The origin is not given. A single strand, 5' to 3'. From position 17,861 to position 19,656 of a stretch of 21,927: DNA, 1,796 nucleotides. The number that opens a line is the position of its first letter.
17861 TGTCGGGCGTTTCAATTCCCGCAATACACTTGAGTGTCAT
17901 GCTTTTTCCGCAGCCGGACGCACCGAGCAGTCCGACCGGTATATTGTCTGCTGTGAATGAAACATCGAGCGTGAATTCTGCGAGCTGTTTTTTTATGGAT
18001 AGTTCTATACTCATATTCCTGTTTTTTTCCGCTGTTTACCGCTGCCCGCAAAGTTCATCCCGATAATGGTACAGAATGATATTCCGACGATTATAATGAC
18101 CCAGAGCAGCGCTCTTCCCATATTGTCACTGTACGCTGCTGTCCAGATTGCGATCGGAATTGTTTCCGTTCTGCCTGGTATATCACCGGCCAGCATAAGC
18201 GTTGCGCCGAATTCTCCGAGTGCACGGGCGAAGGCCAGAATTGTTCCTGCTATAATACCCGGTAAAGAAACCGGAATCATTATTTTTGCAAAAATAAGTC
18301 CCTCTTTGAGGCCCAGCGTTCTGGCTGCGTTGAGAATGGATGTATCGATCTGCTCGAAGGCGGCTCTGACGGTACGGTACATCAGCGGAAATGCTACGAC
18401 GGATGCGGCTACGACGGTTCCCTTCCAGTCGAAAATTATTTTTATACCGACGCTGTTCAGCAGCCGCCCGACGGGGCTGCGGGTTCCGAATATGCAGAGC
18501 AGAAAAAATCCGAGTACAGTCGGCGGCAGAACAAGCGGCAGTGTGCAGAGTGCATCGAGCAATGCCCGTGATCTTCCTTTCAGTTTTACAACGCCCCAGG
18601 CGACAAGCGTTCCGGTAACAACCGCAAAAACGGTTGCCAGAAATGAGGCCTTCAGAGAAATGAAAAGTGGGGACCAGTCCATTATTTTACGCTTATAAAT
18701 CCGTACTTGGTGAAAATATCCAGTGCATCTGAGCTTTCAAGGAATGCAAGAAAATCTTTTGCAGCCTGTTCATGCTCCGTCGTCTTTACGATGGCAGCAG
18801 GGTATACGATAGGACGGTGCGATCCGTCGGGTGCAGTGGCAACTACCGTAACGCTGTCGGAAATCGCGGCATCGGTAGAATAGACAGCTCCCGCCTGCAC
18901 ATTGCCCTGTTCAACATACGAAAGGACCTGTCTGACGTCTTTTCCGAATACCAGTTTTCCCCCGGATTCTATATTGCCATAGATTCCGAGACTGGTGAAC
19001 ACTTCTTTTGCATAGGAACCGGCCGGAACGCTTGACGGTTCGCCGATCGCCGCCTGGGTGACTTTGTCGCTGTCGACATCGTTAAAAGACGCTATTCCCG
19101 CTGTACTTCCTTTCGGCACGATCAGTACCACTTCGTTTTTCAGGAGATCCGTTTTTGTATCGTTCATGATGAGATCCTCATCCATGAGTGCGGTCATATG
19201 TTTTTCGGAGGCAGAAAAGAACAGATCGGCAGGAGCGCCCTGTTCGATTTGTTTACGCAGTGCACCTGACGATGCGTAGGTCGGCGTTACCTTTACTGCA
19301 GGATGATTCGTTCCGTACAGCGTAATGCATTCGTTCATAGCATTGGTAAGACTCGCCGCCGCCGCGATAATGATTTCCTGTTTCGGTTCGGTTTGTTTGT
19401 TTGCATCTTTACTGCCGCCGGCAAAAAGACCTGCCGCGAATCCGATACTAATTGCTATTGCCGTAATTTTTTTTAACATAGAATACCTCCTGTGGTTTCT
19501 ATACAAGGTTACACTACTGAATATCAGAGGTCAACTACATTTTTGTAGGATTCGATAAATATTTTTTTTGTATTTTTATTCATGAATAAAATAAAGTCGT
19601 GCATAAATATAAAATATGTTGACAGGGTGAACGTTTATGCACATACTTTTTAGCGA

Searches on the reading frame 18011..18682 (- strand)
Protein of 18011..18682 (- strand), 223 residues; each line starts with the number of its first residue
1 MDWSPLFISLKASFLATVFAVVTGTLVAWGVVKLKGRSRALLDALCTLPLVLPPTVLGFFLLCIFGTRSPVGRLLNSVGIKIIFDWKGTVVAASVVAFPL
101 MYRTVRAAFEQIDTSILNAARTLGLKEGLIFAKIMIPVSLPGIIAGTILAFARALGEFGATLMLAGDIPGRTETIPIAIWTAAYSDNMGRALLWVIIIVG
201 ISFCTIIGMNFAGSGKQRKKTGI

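Call 7: search_protein_families(library=pfam, proteins=[window:18011-18682:-], max_evalue=0.001)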
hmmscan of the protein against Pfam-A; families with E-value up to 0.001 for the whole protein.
window:18011-18682:- (223 aa): 1 family
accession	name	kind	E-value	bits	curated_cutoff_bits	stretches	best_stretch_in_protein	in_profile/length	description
PF00528.27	BPD_transp_1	-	8.7e-21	74.9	26.4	1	21-207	2-173/184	Binding-protein-dependent transport system inner membrane component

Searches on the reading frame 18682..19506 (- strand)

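Call 7: search_protein_families(library=pfam, proteins=[window:18682-19506:-], max_evalue=0.001)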
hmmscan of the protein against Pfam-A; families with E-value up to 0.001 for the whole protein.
window:18682-19506:- (274 aa): 5 families
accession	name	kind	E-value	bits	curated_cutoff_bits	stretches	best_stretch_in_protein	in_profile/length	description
PF13531.11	SBP_bac_11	-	6.5e-59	199.9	25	1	47-270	3-226/227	Bacterial extracellular solute-binding protein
PF01547.30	SBP_bac_1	-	3.2e-21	77.1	26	1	51-261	2-305/307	Bacterial extracellular solute-binding protein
PF12974.12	Phosphonate-bd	-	0.00025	21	27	1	124-267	85-228/242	ABC transporter, phosphonate, periplasmic substrate-binding protein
PF12849.12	PBP_like_2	-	0.00046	20.5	27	0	39-137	4-105/267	PBP superfamily domain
PF04069.17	OpuAC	-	0.00061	19.9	21.2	0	80-258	38-225/257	Substrate binding domain of ABC-type glycine betaine transport system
